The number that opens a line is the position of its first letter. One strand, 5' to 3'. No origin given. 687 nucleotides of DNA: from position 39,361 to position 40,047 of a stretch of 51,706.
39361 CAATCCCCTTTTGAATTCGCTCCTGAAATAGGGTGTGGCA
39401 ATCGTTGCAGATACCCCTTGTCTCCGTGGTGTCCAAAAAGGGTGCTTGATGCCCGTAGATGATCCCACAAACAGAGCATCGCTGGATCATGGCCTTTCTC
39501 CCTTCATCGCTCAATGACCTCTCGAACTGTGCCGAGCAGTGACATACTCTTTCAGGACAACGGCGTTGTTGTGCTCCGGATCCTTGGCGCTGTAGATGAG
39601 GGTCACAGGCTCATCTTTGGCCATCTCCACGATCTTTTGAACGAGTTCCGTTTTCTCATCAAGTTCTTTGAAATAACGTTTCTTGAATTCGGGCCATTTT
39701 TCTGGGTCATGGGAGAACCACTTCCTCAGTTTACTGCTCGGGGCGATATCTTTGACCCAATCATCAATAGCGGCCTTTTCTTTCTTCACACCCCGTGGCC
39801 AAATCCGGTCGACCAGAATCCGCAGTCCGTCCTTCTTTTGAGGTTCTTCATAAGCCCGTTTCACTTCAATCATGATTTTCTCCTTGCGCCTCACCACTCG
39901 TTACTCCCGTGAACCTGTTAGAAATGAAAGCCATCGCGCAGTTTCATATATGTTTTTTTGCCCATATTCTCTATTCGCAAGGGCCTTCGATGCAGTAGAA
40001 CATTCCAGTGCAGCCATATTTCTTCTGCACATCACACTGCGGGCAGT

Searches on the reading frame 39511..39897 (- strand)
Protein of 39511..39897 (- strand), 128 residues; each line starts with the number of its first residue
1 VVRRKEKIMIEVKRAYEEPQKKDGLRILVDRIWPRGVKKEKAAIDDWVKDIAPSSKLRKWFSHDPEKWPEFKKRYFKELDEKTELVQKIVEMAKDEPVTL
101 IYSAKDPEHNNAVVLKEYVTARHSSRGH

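Call 57: search_protein_families(library=pfam, proteins=[window:39511-39897:-], max_evalue=0.00001)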
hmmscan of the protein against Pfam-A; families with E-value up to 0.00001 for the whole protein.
window:39511-39897:- (128 aa): 3 families
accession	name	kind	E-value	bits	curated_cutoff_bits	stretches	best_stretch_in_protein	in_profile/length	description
PF22752.1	DUF488-N3i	-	2.9e-42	144.7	27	1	9-123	1-115/131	Inactive DUF488-N3 subclade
PF04343.18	DUF488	-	2.6e-35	122.1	22.2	1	12-119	2-121/121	Domain of unknown function DUF488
PF22751.1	DUF488-N3a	-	1.1e-26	93.9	27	1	10-122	1-117/118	Active DUF488-N3 subclade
